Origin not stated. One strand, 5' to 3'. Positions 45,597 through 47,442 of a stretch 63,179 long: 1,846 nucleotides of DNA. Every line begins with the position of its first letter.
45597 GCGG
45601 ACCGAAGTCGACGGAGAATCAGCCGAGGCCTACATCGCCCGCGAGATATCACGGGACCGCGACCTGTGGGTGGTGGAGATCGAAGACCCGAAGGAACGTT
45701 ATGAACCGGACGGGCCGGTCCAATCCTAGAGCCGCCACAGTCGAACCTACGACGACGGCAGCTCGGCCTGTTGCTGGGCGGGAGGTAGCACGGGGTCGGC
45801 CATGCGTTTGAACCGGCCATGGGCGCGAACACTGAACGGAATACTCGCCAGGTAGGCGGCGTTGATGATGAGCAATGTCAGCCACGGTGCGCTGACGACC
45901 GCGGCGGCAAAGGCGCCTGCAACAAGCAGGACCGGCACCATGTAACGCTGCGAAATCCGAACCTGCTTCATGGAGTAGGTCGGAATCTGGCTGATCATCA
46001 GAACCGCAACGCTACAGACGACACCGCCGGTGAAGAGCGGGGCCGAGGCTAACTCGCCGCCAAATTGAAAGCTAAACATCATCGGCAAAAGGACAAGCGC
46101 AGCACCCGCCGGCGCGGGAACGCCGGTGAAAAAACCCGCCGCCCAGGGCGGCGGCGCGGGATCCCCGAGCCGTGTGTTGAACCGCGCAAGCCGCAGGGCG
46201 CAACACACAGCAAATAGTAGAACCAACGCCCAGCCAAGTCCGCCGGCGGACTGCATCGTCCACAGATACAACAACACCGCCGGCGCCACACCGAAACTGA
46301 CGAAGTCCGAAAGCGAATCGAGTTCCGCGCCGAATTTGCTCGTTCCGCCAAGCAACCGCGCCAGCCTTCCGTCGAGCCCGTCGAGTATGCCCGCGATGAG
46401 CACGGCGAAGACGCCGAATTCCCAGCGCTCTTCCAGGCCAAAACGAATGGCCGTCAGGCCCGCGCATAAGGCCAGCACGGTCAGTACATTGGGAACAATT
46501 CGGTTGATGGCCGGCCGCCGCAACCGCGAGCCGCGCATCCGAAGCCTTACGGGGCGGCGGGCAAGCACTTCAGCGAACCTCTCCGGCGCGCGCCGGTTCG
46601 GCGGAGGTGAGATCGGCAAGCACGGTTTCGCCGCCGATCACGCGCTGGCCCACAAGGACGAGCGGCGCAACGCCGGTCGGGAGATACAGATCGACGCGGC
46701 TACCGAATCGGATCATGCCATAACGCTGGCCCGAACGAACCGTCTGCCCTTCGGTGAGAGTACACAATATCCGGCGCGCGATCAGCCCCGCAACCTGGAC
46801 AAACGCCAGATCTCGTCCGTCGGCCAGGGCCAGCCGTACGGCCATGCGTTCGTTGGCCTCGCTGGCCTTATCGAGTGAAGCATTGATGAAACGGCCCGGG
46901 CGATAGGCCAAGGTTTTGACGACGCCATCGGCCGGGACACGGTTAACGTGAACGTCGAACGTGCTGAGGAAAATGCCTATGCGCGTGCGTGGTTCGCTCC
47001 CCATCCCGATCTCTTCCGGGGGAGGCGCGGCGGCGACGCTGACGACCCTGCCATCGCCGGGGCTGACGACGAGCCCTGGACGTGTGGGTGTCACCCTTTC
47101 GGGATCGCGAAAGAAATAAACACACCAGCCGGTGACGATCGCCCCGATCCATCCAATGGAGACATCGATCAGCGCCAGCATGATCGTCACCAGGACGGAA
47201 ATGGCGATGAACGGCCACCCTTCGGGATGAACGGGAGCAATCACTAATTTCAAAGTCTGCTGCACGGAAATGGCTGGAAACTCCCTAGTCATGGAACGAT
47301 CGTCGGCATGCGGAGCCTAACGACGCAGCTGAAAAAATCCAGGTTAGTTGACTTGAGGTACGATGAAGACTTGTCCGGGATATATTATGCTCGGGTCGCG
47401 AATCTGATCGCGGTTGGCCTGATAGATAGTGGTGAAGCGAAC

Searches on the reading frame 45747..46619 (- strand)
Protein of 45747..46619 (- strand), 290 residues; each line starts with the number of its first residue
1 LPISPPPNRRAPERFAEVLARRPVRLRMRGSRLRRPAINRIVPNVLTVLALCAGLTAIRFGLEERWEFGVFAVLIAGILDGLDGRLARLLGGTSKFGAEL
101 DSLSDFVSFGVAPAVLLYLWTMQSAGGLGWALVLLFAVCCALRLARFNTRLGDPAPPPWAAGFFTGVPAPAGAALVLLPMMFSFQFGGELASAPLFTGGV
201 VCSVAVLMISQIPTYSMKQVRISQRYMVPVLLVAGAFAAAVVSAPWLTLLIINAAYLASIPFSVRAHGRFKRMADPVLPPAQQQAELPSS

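Call 15: search_protein_families(library=pfam, proteins=[window:45747-46619:-])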
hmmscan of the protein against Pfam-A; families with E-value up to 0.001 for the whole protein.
window:45747-46619:- (290 aa): 2 families
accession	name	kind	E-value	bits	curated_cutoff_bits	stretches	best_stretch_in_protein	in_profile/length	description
PF01066.26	CDP-OH_P_transf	-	2.2e-21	77.2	22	1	41-191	2-138/152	CDP-alcohol phosphatidyltransferase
PF08009.16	CDP-OH_P_tran_2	-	8.2e-08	32.5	21.5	1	225-261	1-37/37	CDP-alcohol phosphatidyltransferase 2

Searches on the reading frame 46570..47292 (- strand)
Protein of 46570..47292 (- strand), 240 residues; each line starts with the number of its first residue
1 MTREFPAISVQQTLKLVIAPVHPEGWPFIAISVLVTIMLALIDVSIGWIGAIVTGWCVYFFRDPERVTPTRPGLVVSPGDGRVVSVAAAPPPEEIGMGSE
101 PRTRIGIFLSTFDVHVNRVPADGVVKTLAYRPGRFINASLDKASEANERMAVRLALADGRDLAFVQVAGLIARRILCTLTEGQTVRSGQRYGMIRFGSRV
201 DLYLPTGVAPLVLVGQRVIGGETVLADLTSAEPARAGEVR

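Call 15: search_protein_families(library=pfam, proteins=[window:46570-47292:-])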
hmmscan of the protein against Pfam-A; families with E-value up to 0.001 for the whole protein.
window:46570-47292:- (240 aa): 1 family
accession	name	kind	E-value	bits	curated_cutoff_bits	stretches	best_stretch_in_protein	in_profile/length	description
PF02666.20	PS_Dcarbxylase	-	4e-45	154.4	22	1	55-225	3-197/198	Phosphatidylserine decarboxylase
